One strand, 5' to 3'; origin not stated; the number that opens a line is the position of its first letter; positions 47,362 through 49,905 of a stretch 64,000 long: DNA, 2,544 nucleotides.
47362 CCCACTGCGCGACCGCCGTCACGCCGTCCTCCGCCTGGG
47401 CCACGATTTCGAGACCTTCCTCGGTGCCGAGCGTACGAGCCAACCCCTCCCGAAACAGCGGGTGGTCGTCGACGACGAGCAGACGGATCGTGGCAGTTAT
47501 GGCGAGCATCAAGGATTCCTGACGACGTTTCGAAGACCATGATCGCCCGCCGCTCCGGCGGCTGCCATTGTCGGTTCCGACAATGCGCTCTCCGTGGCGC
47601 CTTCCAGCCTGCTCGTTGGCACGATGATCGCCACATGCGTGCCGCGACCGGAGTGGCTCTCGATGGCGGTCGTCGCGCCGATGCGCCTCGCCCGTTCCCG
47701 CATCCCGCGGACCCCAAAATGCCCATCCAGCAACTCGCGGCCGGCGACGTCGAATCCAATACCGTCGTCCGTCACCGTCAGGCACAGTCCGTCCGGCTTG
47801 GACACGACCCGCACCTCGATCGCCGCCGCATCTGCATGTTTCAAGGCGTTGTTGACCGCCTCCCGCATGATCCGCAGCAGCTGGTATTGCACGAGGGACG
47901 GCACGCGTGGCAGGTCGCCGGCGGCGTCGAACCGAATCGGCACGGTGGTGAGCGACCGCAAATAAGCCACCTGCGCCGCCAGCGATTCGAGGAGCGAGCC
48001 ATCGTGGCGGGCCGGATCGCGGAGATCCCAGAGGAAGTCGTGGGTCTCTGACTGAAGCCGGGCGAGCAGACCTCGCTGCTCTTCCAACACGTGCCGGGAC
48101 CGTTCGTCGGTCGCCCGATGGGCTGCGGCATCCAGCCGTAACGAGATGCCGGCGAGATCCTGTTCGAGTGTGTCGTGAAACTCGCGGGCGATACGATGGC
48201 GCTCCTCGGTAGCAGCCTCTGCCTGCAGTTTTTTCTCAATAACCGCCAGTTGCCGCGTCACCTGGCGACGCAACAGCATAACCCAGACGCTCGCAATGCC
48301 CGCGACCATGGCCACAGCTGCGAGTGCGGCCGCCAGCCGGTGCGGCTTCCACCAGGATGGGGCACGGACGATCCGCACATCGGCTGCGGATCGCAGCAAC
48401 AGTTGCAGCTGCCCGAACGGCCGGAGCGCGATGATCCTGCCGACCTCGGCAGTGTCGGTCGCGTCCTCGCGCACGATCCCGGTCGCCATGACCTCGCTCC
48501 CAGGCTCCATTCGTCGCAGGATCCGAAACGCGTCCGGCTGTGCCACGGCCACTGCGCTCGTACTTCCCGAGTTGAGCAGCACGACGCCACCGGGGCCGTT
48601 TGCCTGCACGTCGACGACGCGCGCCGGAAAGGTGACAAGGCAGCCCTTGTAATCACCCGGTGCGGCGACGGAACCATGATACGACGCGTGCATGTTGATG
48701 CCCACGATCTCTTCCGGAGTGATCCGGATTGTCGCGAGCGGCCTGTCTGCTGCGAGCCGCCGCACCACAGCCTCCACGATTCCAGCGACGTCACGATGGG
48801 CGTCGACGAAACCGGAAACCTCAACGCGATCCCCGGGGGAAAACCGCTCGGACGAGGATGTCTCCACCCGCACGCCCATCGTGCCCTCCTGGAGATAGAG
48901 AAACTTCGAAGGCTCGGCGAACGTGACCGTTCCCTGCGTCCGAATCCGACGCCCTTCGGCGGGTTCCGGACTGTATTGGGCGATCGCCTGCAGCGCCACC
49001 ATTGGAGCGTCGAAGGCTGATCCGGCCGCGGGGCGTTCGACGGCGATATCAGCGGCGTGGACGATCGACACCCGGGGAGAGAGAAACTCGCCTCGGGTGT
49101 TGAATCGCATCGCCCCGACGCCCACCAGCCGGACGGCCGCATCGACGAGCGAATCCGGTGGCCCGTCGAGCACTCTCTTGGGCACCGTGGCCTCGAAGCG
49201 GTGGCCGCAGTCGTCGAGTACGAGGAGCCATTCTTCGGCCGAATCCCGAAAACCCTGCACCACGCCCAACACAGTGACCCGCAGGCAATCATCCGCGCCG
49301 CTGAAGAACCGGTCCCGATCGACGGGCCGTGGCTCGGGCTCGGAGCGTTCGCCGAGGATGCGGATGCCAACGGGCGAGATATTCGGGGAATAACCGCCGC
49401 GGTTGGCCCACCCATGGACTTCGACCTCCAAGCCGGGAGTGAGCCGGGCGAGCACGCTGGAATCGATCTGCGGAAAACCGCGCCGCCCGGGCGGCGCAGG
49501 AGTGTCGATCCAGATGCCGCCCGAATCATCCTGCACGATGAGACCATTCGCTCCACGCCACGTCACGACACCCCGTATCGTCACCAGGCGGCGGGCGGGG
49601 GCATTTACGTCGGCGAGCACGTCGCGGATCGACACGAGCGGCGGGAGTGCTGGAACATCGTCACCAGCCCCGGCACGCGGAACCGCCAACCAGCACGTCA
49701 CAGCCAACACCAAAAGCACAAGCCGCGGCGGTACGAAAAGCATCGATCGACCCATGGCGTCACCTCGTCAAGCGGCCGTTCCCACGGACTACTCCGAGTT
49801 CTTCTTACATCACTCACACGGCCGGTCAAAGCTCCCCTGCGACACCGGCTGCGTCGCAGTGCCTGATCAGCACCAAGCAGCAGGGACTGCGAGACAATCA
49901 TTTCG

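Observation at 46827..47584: Twin 18-bp palindromes tie the NarL-type regulator to itself and to the DUF1559/PSD/DUF1552 operon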

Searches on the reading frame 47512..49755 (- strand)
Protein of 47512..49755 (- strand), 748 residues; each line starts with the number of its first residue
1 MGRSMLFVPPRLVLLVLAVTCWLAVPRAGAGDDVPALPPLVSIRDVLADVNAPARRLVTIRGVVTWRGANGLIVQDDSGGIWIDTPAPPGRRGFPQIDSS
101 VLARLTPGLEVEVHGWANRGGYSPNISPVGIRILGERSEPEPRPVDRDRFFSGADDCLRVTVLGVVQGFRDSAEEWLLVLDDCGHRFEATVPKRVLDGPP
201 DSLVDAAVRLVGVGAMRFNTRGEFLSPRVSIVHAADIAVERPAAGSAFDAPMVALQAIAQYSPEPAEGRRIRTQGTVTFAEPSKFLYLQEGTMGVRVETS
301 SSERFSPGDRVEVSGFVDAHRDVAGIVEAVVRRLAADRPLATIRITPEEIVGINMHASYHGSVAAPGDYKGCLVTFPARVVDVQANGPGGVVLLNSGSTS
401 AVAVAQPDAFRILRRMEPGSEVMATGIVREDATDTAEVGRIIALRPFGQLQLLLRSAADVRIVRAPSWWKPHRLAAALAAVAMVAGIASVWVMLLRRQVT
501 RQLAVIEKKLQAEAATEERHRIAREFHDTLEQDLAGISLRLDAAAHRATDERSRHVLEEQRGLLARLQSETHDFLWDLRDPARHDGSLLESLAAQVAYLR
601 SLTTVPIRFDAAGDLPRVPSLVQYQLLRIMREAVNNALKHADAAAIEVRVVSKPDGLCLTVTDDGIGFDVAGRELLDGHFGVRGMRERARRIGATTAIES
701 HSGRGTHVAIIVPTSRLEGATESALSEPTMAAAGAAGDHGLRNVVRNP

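Call 8: search_protein_families(library=pfam, proteins=[window:47512-49755:-])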
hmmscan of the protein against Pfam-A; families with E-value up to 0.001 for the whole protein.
window:47512-49755:- (748 aa): 4 families
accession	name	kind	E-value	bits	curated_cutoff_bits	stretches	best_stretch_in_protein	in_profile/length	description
PF02518.31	HATPase_c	-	1.6e-11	45.1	26.4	1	625-714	5-109/111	Histidine kinase-, DNA gyrase B-, and HSP90-like ATPase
PF07730.19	HisKA_3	-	1.3e-10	42.1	24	1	518-581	1-66/68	Histidine kinase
PF13581.12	HATPase_c_2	-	9.9e-06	26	27.4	1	624-675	30-86/127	Histidine kinase-like ATPase domain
PF01336.31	tRNA_anti-codon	-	0.00095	19.5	27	0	375-434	2-63/75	OB-fold nucleic acid binding domain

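Call 9: find_homologous_proteins(query=window:47512-49755:-, max_evalue=1e-10)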
Query window:47512-49755:- (748 aa): 187 proteins with E <= 1e-10 among 8000 candidates; the best 120 are listed.
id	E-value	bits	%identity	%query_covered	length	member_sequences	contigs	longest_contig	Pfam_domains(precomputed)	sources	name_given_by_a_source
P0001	0.0e+0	1465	93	96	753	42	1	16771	PF13581.13,PF07730.20,PF02518.32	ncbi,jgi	jgi:signal transduction histidine kinase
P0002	0.0e+0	1247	83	92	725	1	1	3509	PF07730.20,PF02518.32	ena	-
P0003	0.0e+0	1195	80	92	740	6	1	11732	PF13581.13,PF07730.20,PF02518.32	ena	-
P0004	0.0e+0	1089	71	99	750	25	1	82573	PF07730.20,PF02518.32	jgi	jgi:signal transduction histidine kinase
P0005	0.0e+0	1069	70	95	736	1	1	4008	PF13581.13,PF07730.20,PF02518.32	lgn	-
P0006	0.0e+0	1037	71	91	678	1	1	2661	PF13581.13,PF07730.20,PF02518.32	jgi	-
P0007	0.0e+0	1028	71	92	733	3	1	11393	PF07730.20,PF02518.32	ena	-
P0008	0.0e+0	1018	67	97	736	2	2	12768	PF13581.13,PF07730.20,PF02518.32,PF01336.32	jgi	jgi:signal transduction histidine kinase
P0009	0.0e+0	1015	67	97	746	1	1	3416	PF13581.13,PF07730.20,PF02518.32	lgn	-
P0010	0.0e+0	1015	66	99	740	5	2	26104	PF07730.20,PF02518.32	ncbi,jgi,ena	jgi:signal transduction histidine kinase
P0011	1.7e-298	1010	67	97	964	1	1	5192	PF13581.13,PF07730.20,PF02518.32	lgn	-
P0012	1.3e-296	1004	66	97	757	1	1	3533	PF13581.13,PF07730.20,PF02518.32,PF01336.32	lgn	-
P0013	2.1e-295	1000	68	92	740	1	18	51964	PF13581.13,PF07730.20,PF02518.32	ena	-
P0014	4.0e-294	996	68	91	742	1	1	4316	PF13581.13,PF07730.20,PF02518.32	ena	-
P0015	1.5e-291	987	68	90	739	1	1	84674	PF13581.13,PF07730.20,PF02518.32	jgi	jgi:signal transduction histidine kinase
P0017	1.6e-289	981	67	91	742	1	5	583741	PF07730.20,PF02518.32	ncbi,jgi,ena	jgi:signal transduction histidine kinase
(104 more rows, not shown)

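Call 11: find_related_loci(query=A1, collection=metagenome_contigs, flank=6000)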
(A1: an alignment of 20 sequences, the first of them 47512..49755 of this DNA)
Query A1 (748 aa) in metagenome_contigs; peptide patterns used: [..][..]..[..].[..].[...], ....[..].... (x = any residue, [..] = any of these).
600 stretches matched a pattern (row limit reached: there are more); 537 encode a relative of the query (tblastn E <= 1e-3); the best 80 are kept; 80 distinct loci.
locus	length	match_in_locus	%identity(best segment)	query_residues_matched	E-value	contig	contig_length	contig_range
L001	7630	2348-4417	66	31-715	0e+0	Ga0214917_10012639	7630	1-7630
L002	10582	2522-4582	60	36-713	0e+0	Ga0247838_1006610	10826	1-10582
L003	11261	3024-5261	39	13-729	8e-133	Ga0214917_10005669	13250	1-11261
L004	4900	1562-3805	38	7-706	1e-127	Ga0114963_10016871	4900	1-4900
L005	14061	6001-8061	37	58-708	2e-119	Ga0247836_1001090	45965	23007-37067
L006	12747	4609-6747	38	16-713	3e-118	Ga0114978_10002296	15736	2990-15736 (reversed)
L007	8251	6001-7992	40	57-708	3e-117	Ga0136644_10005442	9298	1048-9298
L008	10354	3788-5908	38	38-718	5e-116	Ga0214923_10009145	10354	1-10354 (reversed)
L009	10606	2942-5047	39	18-708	4e-114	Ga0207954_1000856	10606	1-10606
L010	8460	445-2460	40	56-713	4e-112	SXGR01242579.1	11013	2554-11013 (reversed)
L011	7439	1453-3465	40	53-713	5e-110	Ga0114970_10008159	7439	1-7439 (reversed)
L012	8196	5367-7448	40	36-713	5e-107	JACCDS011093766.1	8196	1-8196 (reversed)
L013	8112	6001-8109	36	6-688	4e-101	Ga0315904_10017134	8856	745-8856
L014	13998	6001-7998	36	57-708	6e-98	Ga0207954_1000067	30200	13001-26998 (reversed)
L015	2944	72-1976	37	108-728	8e-98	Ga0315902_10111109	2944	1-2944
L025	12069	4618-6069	38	202-705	1e-72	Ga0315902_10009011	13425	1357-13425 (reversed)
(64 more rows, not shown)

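Call 19: find_encoding_contigs(protein=P0001, flank=10000, max_places=3)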
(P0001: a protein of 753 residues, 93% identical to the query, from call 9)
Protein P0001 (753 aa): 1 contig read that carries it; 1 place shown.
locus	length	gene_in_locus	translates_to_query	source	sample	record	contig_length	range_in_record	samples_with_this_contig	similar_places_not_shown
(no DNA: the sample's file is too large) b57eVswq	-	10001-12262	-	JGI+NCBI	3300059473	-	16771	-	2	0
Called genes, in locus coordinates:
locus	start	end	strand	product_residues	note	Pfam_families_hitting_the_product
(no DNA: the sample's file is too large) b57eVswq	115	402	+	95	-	PF07963:N_methyl, PF07596:SBP_bac_10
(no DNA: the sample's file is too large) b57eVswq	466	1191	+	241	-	PF07596:SBP_bac_10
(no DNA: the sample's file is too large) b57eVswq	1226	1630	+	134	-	-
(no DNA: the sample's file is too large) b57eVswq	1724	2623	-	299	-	PF08551:DUF1751 (weak), PF01694:Rhomboid, PF20216:DUF6576 (weak)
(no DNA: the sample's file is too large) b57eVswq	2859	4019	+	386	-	PF01408:GFO_IDH_MocA, PF02894:GFO_IDH_MocA_C, PF22725:GFO_IDH_MocA_C3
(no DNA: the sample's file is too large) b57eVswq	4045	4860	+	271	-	PF10108:DNA_pol_B_exo2, PF13482:RNase_H_2 (weak)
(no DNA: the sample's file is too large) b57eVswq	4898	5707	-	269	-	-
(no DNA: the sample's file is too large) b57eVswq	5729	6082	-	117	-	-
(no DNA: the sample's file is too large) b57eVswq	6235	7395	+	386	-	PF02445:NadA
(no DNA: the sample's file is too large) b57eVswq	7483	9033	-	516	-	PF00370:FGGY_N, PF02782:FGGY_C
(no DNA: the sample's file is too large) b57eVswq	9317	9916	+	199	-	PF14907:NTP_transf_5 (weak)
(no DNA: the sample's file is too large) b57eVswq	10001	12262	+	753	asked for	PF07730:HisKA_3, PF13581:HATPase_c_2 (faint), PF02518:HATPase_c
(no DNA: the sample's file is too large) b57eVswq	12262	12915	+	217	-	PF00072:Response_reg, PF00196:GerE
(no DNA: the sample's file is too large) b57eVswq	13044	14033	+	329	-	PF07963:N_methyl (weak), PF07596:SBP_bac_10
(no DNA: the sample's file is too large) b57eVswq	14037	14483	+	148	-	-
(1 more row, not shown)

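Call 20: find_encoding_contigs(protein=P0004, flank=10000, max_places=3)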
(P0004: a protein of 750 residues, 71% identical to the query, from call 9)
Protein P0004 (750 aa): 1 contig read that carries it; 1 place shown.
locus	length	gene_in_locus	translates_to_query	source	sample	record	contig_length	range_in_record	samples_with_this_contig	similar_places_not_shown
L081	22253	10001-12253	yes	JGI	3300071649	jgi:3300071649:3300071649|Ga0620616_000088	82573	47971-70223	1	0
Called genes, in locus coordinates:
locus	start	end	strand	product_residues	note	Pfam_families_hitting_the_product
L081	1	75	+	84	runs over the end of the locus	-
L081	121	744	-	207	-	PF01467:CTP_transf_like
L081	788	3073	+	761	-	PF17764:PriA_3primeBD, PF00270:DEAD, PF04851:ResIII, PF18319:Zn_ribbon_PriA (weak), PF00271:Helicase_C (weak), PF18074:PriA_C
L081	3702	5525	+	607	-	PF00672:HAMP, PF00512:HisKA, PF02518:HATPase_c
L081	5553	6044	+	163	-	PF00075:RNase_H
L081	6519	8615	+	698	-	PF17191:RecG_wedge, PF00270:DEAD, PF04851:ResIII (weak), PF00271:Helicase_C, PF19833:RecG_dom3_C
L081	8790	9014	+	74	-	PF02604:PhdYeFM_antitox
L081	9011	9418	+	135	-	PF01850:PIN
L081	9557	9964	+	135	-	-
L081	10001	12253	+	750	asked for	PF07730:HisKA_3, PF02518:HATPase_c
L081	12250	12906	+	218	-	PF00072:Response_reg, PF00196:GerE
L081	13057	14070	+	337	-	PF07963:N_methyl (faint), PF07596:SBP_bac_10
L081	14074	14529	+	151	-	-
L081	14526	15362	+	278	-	PF03935:SKN1_KRE6_Sbg1 (faint), PF00722:Glyco_hydro_16, PF26113:GH16_XgeA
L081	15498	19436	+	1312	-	PF12951:PATR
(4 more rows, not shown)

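Call 21: find_encoding_contigs(protein=P0017, flank=10000, max_places=3)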
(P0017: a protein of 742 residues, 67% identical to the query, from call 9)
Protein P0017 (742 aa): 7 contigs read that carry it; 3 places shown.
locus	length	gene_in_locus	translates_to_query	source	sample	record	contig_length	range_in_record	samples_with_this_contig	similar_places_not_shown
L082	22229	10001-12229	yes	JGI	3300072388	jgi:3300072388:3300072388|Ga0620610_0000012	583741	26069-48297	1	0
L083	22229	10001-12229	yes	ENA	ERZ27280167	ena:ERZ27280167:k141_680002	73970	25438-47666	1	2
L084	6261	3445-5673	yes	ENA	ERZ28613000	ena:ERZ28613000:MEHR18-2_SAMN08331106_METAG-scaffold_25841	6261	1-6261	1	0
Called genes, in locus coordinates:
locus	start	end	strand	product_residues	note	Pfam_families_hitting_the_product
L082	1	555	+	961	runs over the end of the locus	PF03176:MMPL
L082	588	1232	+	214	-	-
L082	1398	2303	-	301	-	PF08551:DUF1751 (weak), PF01694:Rhomboid, PF20216:DUF6576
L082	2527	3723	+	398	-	PF01408:GFO_IDH_MocA, PF02894:GFO_IDH_MocA_C, PF22725:GFO_IDH_MocA_C3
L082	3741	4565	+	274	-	PF10108:DNA_pol_B_exo2, PF13482:RNase_H_2 (weak)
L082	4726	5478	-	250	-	-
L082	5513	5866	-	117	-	-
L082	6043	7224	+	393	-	PF02445:NadA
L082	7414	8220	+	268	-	-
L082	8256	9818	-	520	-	PF00370:FGGY_N, PF02782:FGGY_C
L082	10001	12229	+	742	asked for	PF07730:HisKA_3, PF02518:HATPase_c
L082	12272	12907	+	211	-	PF00072:Response_reg, PF00196:GerE, PF08281:Sigma70_r4_2 (weak)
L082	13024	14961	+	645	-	PF18206:Porphyrn_cat_1, PF18040:BPA_C (weak)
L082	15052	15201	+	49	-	-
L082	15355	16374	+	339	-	PF07963:N_methyl (weak), PF07596:SBP_bac_10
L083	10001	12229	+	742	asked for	PF07730:HisKA_3, PF02518:HATPase_c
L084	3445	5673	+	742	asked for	PF07730:HisKA_3, PF02518:HATPase_c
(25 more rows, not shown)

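Call 23: find_encoding_contigs(protein=P0003, flank=10000, max_places=2)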
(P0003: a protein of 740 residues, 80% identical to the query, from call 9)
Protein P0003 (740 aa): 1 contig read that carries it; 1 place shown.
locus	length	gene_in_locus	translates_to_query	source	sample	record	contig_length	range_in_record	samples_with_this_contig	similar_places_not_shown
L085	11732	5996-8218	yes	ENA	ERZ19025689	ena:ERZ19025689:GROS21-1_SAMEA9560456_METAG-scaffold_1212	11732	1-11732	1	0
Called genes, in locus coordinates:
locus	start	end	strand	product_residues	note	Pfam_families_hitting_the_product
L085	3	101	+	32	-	?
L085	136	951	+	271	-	PF10108:DNA_pol_B_exo2, PF13482:RNase_H_2 (weak)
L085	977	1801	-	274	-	-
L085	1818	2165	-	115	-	-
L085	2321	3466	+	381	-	PF02445:NadA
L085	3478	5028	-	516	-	PF00370:FGGY_N, PF02782:FGGY_C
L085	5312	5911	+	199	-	PF14907:NTP_transf_5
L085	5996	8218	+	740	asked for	PF07730:HisKA_3, PF13581:HATPase_c_2 (weak), PF02518:HATPase_c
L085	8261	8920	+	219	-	PF00072:Response_reg, PF00196:GerE, PF08281:Sigma70_r4_2 (weak)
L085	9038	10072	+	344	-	PF07963:N_methyl (weak), PF07596:SBP_bac_10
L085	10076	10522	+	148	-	-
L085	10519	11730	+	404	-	?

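Call 24: find_encoding_contigs(protein=P0013, flank=10000, max_places=2)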
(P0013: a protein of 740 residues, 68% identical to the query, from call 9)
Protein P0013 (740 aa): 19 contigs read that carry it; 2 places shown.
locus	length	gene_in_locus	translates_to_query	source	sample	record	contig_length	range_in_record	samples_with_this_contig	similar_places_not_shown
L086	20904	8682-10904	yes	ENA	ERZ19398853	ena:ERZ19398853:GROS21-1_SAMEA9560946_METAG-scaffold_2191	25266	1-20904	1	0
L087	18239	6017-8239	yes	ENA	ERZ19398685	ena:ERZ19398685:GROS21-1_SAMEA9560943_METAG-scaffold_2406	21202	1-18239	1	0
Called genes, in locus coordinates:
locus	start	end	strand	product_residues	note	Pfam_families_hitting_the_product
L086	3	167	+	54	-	?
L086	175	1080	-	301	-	PF08551:DUF1751 (weak), PF01694:Rhomboid, PF20216:DUF6576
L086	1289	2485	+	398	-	PF01408:GFO_IDH_MocA, PF02894:GFO_IDH_MocA_C, PF22725:GFO_IDH_MocA_C3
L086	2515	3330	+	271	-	PF10108:DNA_pol_B_exo2, PF13482:RNase_H_2 (weak)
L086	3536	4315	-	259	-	-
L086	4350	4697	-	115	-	-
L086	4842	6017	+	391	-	PF02445:NadA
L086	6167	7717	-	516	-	PF00370:FGGY_N, PF02782:FGGY_C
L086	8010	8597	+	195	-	PF14907:NTP_transf_5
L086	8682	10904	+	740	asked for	PF07730:HisKA_3, PF13581:HATPase_c_2, PF02518:HATPase_c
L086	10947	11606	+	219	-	PF00072:Response_reg, PF00196:GerE, PF08281:Sigma70_r4_2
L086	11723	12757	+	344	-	PF07963:N_methyl (weak), PF07596:SBP_bac_10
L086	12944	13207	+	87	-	-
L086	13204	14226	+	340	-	PF07635:PSCyt1, PF07626:PSD3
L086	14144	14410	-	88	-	-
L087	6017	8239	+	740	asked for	PF07730:HisKA_3, PF13581:HATPase_c_2, PF02518:HATPase_c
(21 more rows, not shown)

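Call 25: find_encoding_contigs(protein=P0010, flank=10000, max_places=2)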
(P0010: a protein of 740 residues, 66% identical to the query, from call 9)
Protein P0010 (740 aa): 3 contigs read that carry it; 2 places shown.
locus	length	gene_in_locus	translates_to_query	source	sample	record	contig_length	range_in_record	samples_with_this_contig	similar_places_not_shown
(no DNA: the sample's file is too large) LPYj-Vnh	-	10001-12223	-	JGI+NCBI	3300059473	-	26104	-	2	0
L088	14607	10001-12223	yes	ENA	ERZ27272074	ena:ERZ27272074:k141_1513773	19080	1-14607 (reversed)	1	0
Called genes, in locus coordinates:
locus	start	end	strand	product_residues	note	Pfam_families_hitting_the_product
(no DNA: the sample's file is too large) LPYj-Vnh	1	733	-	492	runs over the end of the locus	PF00171:Aldedh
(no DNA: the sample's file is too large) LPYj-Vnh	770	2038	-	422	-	PF00364:Biotin_lipoyl, PF02817:E3_binding, PF00198:2-oxoacid_dh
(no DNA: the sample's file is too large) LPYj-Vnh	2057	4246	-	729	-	PF00676:E1_dh, PF02779:Transket_pyr, PF02780:Transketolase_C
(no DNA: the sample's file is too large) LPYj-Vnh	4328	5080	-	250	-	PF00106:adh_short, PF08659:KR, PF13561:adh_short_C2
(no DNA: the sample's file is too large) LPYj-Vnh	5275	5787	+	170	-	PF00903:Glyoxalase, PF13669:Glyoxalase_4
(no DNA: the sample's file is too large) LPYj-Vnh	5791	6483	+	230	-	PF00392:GntR, PF07729:FCD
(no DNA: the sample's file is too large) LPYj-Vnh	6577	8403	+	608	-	PF17297:PEPCK_N, PF00821:PEPCK_GTP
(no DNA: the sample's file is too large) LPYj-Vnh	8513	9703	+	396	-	-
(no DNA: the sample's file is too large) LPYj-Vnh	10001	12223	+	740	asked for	PF07730:HisKA_3, PF02518:HATPase_c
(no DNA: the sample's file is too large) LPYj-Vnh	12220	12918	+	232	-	PF00072:Response_reg, PF00196:GerE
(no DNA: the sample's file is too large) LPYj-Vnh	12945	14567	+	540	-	PF00722:Glyco_hydro_16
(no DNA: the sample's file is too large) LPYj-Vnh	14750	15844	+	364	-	PF07963:N_methyl, PF07596:SBP_bac_10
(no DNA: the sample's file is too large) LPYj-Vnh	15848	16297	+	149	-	-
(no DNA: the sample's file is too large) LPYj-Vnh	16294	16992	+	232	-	PF07690:MFS_1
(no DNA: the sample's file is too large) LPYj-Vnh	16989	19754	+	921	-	PF00884:Sulfatase, PF16347:SGSH_C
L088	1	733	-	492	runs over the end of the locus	PF00171:Aldedh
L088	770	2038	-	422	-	PF00364:Biotin_lipoyl, PF02817:E3_binding, PF00198:2-oxoacid_dh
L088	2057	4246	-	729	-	PF00676:E1_dh, PF02779:Transket_pyr, PF02780:Transketolase_C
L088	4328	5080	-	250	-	PF00106:adh_short, PF08659:KR, PF13561:adh_short_C2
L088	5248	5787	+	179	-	PF00903:Glyoxalase, PF13669:Glyoxalase_4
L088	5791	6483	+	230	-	PF00392:GntR, PF07729:FCD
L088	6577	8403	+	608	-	PF17297:PEPCK_N, PF00821:PEPCK_GTP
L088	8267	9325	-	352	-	PF14319:Zn_Tnp_IS91, PF04986:Y2_Tnp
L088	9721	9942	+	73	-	-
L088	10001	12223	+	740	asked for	PF07730:HisKA_3, PF02518:HATPase_c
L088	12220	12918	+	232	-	PF00072:Response_reg, PF00196:GerE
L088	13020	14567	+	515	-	PF00722:Glyco_hydro_16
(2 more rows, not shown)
